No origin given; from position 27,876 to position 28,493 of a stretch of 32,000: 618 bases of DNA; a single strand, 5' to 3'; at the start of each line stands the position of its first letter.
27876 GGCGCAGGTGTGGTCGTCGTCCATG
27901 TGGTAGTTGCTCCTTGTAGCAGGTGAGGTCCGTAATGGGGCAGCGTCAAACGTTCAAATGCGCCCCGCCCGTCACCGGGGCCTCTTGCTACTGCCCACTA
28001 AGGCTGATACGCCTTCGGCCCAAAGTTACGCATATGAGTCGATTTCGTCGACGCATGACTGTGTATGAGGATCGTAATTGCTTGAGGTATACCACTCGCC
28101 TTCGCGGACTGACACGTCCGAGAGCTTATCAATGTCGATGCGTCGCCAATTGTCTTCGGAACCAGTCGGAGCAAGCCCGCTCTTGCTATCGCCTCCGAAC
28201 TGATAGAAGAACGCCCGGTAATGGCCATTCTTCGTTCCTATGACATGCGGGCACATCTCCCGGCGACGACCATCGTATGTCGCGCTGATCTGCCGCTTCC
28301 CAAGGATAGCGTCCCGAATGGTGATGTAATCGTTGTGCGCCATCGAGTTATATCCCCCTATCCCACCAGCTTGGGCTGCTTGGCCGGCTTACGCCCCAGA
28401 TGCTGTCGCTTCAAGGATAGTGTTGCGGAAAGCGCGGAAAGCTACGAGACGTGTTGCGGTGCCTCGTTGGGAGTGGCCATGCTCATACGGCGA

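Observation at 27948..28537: Perfect 31-bp direct repeats duplicating a gene 3' end and flanking a low-GC single-gene insert: att-like integration scar without a recombinase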

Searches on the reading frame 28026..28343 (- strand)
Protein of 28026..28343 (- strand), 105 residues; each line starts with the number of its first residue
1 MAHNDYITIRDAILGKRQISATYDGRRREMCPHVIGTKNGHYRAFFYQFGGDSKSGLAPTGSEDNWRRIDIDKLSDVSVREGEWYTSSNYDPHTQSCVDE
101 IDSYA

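Call 6: search_protein_families(library=pfam, proteins=[window:28026-28343:-], max_evalue=0.1)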
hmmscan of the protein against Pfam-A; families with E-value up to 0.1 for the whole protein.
window:28026-28343:- (105 aa): 1 family
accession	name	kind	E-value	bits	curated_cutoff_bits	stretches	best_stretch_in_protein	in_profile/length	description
PF13280.12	WYL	-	0.095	13.2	21.8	0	8-40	5-43/70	WYL domain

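Call 7: find_encoding_contigs(protein=window:28026-28343:-, flank=10000, max_places=10)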
Protein window:28026-28343:- (105 aa): no gene with exactly this product is on record in the collection.

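Call 13: find_homologous_proteins(query=window:28026-28343:-, max_evalue=0.001)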
Query window:28026-28343:- (105 aa): 122 proteins with E <= 0.001 among 122 candidates; the best 120 are listed.
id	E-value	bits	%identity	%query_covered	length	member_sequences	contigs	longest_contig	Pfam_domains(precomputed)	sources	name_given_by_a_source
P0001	2.3e-66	238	99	100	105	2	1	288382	-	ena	-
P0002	4.8e-40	154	70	100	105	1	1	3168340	-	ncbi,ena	-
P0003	1.1e-34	136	64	97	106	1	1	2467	-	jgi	jgi:hypothetical protein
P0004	1.4e-33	133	64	94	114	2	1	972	-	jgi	-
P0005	6.9e-32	127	63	92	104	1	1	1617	-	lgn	-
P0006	1.0e-31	127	61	92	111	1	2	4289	-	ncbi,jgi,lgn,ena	-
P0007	1.7e-31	126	58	97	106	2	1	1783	-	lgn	-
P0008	1.9e-31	126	60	94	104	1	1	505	-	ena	-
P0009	2.2e-31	126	59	100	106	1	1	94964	-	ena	-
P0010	6.1e-31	124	59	92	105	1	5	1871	-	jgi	jgi:hypothetical protein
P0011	6.3e-31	124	59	92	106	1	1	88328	-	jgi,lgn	jgi:hypothetical protein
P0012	8.5e-31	124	61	97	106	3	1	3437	-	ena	-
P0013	1.4e-30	123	60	97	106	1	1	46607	-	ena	-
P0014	1.7e-30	123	59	94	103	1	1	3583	-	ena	-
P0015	2.1e-30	123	60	96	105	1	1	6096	-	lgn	-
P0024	2.4e-29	119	57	92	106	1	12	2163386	-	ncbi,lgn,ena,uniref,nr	ncbi:hypothetical protein ACK317_01775 [Aeromonas dhakensis]|uniref:hypothetical protein n=1 Tax=Aer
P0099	4.3e-25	105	49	92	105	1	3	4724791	-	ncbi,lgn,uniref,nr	ncbi:hypothetical protein [Gloeobacter kilaueensis]|uniref:WYL domain-containing protein n=1 Tax=Glo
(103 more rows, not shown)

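Call 14: find_encoding_contigs(protein=P0002, flank=6000, max_places=4)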
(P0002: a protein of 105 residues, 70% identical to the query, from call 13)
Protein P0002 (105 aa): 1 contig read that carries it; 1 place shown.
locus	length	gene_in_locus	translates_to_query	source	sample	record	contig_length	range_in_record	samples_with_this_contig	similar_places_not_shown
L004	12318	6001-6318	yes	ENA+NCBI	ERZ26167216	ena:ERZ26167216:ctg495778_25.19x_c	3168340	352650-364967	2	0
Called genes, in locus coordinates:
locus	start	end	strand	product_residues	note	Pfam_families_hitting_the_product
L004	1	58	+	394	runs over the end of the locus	PF00557:Peptidase_M24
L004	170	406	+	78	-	PF13711:DUF4160 (weak)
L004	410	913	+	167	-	PF13560:HTH_31, PF01381:HTH_3, PF12844:HTH_19, PF13443:HTH_26 (weak)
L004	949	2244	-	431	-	PF13458:Peripla_BP_6, PF01094:ANF_receptor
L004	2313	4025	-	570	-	PF00920:ILVD_EDD_N, PF24877:ILV_EDD_C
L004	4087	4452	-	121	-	PF06803:DUF1232 (weak)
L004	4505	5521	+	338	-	PF21694:DNA_pol3_delta_C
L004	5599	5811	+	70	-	PF02416:TatA_B_E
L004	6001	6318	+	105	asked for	-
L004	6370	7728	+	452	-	PF07690:MFS_1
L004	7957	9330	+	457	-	PF00355:Rieske, PF00848:Ring_hydroxyl_A (weak)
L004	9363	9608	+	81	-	-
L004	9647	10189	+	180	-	PF13577:SnoaL_4 (weak), PF00866:Ring_hydroxyl_B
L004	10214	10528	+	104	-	-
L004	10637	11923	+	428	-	-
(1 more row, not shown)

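Call 15: find_encoding_contigs(protein=P0024, flank=6000, max_places=6)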
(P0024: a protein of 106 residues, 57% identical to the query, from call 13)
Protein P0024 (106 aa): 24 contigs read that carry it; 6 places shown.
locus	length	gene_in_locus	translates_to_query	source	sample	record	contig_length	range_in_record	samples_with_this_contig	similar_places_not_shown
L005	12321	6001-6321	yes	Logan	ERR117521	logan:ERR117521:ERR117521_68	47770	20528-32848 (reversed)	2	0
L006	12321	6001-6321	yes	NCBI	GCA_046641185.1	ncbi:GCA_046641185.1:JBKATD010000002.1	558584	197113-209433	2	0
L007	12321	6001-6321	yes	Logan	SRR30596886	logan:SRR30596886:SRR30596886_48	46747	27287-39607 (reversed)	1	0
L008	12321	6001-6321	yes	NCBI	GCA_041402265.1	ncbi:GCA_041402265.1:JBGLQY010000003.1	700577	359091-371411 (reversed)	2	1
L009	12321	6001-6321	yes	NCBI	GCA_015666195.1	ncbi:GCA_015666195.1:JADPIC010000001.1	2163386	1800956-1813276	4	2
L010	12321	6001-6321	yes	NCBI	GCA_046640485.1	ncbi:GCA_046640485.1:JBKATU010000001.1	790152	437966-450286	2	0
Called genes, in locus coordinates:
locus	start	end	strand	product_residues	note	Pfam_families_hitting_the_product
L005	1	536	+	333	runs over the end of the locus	PF13439:Glyco_transf_4, PF13579:Glyco_trans_4_4, PF00534:Glycos_transf_1, PF13692:Glyco_trans_1_4, PF13524:Glyco_trans_1_2 (weak), PF20706:GT4-conflict (weak)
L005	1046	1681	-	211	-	PF02397:Bac_transf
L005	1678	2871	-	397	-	PF00535:Glycos_transf_2, PF13641:Glyco_tranf_2_3, PF13632:Glyco_trans_2_3 (weak)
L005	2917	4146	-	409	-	PF13579:Glyco_trans_4_4, PF13439:Glyco_transf_4, PF13477:Glyco_trans_4_2 (weak), PF00534:Glycos_transf_1, PF13692:Glyco_trans_1_4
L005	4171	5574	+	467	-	PF02706:Wzz (weak), PF13807:GNVR (weak)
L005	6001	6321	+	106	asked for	-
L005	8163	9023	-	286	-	PF06707:DUF1194, PF00092:VWA (weak)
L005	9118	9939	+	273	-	-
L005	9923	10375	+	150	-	-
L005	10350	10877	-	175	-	-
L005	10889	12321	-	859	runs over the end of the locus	-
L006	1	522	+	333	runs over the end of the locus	PF13439:Glyco_transf_4, PF13579:Glyco_trans_4_4, PF00534:Glycos_transf_1, PF13692:Glyco_trans_1_4, PF13524:Glyco_trans_1_2 (weak), PF20706:GT4-conflict (weak)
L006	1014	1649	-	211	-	PF02397:Bac_transf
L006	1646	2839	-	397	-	PF00535:Glycos_transf_2, PF13641:Glyco_tranf_2_3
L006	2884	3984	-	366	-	PF13477:Glyco_trans_4_2 (weak), PF13579:Glyco_trans_4_4 (weak), PF13439:Glyco_transf_4, PF20706:GT4-conflict (weak), PF00534:Glycos_transf_1, PF13692:Glyco_trans_1_4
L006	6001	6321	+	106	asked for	-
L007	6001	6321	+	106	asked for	-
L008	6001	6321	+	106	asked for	-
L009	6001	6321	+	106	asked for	-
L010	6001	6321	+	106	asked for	-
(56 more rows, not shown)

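Call 16: find_encoding_contigs(protein=P0099, flank=6000, max_places=4)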
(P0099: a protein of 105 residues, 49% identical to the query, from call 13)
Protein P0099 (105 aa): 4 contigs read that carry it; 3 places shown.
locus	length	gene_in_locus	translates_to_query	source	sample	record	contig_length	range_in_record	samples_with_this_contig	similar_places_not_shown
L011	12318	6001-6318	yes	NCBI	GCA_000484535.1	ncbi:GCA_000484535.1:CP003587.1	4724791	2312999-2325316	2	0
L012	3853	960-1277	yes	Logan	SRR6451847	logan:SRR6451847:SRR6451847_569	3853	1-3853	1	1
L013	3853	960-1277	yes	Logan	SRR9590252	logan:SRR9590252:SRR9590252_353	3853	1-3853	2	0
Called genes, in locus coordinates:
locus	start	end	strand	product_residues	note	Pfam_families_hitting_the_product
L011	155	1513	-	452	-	PF04715:, PF00425:Chorismate_bind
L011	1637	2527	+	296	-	-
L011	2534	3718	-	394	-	PF00579:tRNA-synt_1b, PF22421:SYY_C-terminal (weak), PF01479:S4 (weak)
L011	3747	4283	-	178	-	PF10726:DUF2518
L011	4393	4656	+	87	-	PF01722:BolA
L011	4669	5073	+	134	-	-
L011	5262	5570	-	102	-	-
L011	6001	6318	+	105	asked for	-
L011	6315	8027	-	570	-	PF13304:AAA_21, PF13175:AAA_15 (weak)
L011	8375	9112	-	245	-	PF05685:Uma2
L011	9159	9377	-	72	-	-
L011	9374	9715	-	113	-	-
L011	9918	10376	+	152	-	PF00572:Ribosomal_L13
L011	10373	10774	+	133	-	PF00380:Ribosomal_S9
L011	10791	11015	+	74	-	PF01197:Ribosomal_L31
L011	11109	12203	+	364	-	PF03462:PCRF, PF00472:RF-1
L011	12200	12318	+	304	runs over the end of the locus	PF03193:RsgA_GTPase (faint), PF00009:GTP_EFTU, PF00350:Dynamin_N (faint), PF01926:MMR_HSR1, PF02421:FeoB_N, PF07650:KH_2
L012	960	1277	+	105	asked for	-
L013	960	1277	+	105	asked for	-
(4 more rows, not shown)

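Call 21: find_related_loci(query=A2, collection=genome_contigs, flank=6000)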
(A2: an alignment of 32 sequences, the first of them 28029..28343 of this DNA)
Query A2 (105 aa) in genome_contigs; peptide patterns used: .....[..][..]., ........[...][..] (x = any residue, [..] = any of these).
143 stretches matched a pattern; 120 encode a relative of the query (tblastn E <= 1e-3); the best 80 are kept; 80 distinct loci.
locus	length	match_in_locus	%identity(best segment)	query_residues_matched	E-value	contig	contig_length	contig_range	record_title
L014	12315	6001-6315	70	1-105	5e-45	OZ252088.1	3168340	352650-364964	MAG: Dehalococcoidia bacterium isolate 7426c3d5-a751-4d37-bde8-e0e91f06c8c3 genome assembly, chromosome: 1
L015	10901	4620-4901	59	8-102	2e-36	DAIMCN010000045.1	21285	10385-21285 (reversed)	MAG TPA_asm: Candidatus Cybelea sp. isolate CTOTU26335 NODE_738_length_21285_cov_10.113048, whole genome shotgun sequenc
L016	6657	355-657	56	1-102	8e-35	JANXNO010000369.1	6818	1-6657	MAG: Burkholderiales bacterium isolate 340R_concoct_218 340R_k141_241830, whole genome shotgun sequence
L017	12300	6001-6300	60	1-102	4e-34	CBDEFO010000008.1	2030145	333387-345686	MAG: Candidatus Latescibacterota bacterium isolate a4066e80-b4ac-45ed-9db6-0889b3e81570 genome assembly, contig: contig_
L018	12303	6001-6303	54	1-102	2e-34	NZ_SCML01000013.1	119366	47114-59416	Hydrogenophaga sp. 2FB NODE_13_length_119366_cov_17.825153, whole genome shotgun sequence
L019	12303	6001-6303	55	1-102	6e-34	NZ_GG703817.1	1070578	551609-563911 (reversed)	Providencia rustigianii DSM 4541 Scfld0, whole genome shotgun sequence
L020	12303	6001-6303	56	1-102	2e-33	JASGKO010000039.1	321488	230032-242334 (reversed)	MAG: Chthoniobacteraceae bacterium isolate 5N596 JMF-2111-06-0005.ont.bin.596_38, whole genome shotgun sequence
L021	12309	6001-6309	52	1-105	5e-33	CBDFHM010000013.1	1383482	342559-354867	MAG: Dehalococcoidia bacterium isolate 50d174fe-4397-490d-ac01-47ab85389e19 genome assembly, contig: contig_13, whole ge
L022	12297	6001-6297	51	1-102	1e-32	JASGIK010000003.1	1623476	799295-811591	MAG: Solirubrobacterales bacterium isolate 5N322 JMF-2111-06-0005.ont.bin.322_2, whole genome shotgun sequence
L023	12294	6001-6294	54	4-102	4e-32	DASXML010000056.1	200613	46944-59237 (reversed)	MAG TPA_asm: Scandinavium sp. isolate SMAG_U5327 k141_1939569, whole genome shotgun sequence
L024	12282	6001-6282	58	6-102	1e-31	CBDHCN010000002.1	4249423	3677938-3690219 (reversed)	MAG: Candidatus Aldehydirespiratoraceae bacterium isolate 1823f4bd-ece8-44b4-8147-d2e02a723a8b genome assembly, contig:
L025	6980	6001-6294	57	6-102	7e-32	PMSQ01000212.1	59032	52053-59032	MAG: Acidobacteriaceae bacterium isolate palsa_122 73.20110700_P1M.4_contig_125, whole genome shotgun sequence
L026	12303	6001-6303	52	1-102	9e-32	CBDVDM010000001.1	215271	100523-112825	MAG TPA_asm: uncultured bacterium isolate SRR21487743_binner13_Refined_34 genome assembly, contig: ERZ25748485.4, whole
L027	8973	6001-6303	49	1-102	2e-31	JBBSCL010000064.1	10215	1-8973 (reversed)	MAG: Leptolyngbyales cyanobacterium isolate metawrap_la6_18 metawrap_la6_18_K_134226_L_10215_cov_32.2174, whole genome s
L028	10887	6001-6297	54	4-102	2e-31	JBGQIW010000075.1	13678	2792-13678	MAG: Gemmatimonadota bacterium isolate OBJ2_061818_070_38 k141_1105046_length_13678_cov_15.6456, whole genome shotgun se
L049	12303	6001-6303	52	1-102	7e-30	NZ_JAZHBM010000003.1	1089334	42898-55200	Luteimonas flava strain SMYT11W NODE_3_length_1089334_cov_61.030687, whole genome shotgun sequence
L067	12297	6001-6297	59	4-102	7e-29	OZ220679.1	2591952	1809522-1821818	MAG: Dehalococcoidia bacterium isolate bff0dcbd-e965-4f93-bb55-57b6ceb5617d genome assembly, chromosome: 1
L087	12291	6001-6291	49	1-102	2e-27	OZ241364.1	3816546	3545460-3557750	MAG: Solirubrobacterales bacterium isolate 2ae1c566-6e5f-4321-a3ba-fbf66b76e6c8 genome assembly, chromosome: 1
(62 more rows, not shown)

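Call 28: search_protein_families(library=pfam, proteins=[L067:5423-5938:+, L067:6497-7258:+, L067:4065-5333:+, L067:7445-8257:+], max_evalue=0.01)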
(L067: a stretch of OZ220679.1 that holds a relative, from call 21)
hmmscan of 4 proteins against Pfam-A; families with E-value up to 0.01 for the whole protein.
L067:5423-5938:+ (171 aa): 3 families
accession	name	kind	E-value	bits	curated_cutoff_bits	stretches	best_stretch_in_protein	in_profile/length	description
PF12867.12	DinB_2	-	5.8e-13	49.8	24.8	1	15-156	8-128/128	DinB superfamily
PF04978.18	MST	-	1.6e-10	42.1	27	1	8-165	5-149/149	Mycothiol-S-transferase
PF07609.16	DUF1572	-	0.00011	22.5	23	1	16-68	21-76/163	Protein of unknown function (DUF1572)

L067:6497-7258:+ (253 aa): 1 family
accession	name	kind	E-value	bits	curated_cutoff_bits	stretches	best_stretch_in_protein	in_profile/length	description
PF04250.19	DUF429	-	1.3e-45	156.2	23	1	8-234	1-212/214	Protein of unknown function (DUF429)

L067:4065-5333:+ (422 aa): 2 families
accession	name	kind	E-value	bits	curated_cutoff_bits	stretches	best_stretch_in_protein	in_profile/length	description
PF05977.19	MFS_3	-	3.3e-26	92.3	27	1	4-398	6-397/524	Transmembrane secretion effector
PF07690.21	MFS_1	-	6.5e-22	78.3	33.4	1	46-358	34-343/347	Major Facilitator Superfamily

L067:7445-8257:+ (270 aa): 5 families
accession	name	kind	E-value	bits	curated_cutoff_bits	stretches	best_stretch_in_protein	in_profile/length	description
PF00561.26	Abhydrolase_1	-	1.2e-19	71.5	25.8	1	32-252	4-240/245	alpha/beta hydrolase fold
PF12697.13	Abhydrolase_6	-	4.3e-18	67.2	26.3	1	32-262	2-216/217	Alpha/beta hydrolase family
PF12146.15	Hydrolase_4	-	9.8e-10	38.6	27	1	33-239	9-218/239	Serine aminopeptidase, S33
PF06028.17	DUF915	-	0.00047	20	22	1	94-129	101-141/255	Alpha/beta hydrolase of unknown function (DUF915)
PF03959.19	FSH1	-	0.00095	19.3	21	0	200-255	148-204/211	Serine hydrolase (FSH1)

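Call 37: search_protein_families(library=pfam, proteins=[L087:1372-2532:-, L087:2837-3778:+, L087:3813-4568:+, L087:4589-5173:-, L087:6402-6755:+, L087:6756-8570:+, L087:8633-9013:+, L087:9107-9502:+, L087:51-530:+, L087:9708-9953:+], max_evalue=0.01)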
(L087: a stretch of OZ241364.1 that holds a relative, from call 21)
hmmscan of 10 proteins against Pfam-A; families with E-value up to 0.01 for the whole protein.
L087:1372-2532:- (386 aa): 2 families
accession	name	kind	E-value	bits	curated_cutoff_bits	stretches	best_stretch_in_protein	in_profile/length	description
PF00753.33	Lactamase_B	-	4.7e-09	36.9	22.7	1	84-308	18-183/196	Metallo-beta-lactamase superfamily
PF12706.13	Lactamase_B_2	-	0.0036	17.4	27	1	84-133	3-53/200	Beta-lactamase superfamily domain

L087:2837-3778:+ (313 aa): 0 families

L087:3813-4568:+ (251 aa): 8 families
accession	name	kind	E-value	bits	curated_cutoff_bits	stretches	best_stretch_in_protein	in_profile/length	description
PF13428.12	TPR_14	-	1e-07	32.4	23.5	0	49-77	4-33/44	Tetratricopeptide repeat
PF07719.23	TPR_2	-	7.8e-07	29.2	27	0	48-75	3-30/34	Tetratricopeptide repeat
PF13424.12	TPR_12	-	2.1e-05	25.1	30.1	1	19-75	9-74/77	Tetratricopeptide repeat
PF13432.12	TPR_16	-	3.8e-05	24.5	32.7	0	51-74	2-25/65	Tetratricopeptide repeat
PF13181.12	TPR_8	-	5.8e-05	23.4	25.7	0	49-71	4-26/34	Tetratricopeptide repeat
PF14559.12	TPR_19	-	8.6e-05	23.2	25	1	23-74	1-53/68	Tetratricopeptide repeat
PF13374.12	TPR_10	-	0.0002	21.7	27.5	0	51-74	7-30/42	Tetratricopeptide repeat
PF12895.13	ANAPC3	-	0.00073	20.2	27.2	0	26-102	2-77/82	Anaphase-promoting complex, cyclosome, subunit 3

L087:4589-5173:- (194 aa): 1 family
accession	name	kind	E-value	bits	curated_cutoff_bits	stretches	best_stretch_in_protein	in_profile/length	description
PF00589.27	Phage_integrase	-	2.2e-19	70.3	27.1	1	10-182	26-170/172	Phage integrase family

L087:6402-6755:+ (117 aa): 1 family
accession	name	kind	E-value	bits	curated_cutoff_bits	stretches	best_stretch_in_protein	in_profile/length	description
PF13280.12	WYL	-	6.2e-09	36.2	21.8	1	15-89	2-69/70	WYL domain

L087:6756-8570:+ (604 aa): 4 families
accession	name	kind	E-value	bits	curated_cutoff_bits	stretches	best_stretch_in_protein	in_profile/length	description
PF13175.12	AAA_15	-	3.1e-11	44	32.1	2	277-363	291-374/374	AAA ATPase domain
PF13304.12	AAA_21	-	3.5e-11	44.2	27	1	316-364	259-304/304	AAA domain, putative AbiEii toxin, Type IV TA system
PF20469.4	OLD-like_TOPRIM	-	1.4e-06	29.1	23.2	1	421-479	9-67/67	Overcoming lysogenization defect protein-like, TOPRIM domain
PF02463.25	SMC_N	-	0.00022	21.2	40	0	5-50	3-50/220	RecF/RecN/SMC N terminal domain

L087:8633-9013:+ (126 aa): 1 family
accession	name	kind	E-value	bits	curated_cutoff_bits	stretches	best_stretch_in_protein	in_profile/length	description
PF00929.31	RNase_T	-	1.6e-09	39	24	1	6-108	1-112/164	Exonuclease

L087:9107-9502:+ (131 aa): 1 family
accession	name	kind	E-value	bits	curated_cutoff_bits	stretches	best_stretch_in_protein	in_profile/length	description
PF00533.33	BRCT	-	0.0031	18.2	21.3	1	53-108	4-54/78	BRCA1 C Terminus (BRCT) domain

L087:51-530:+ (159 aa): 0 families

L087:9708-9953:+ (81 aa): 0 families
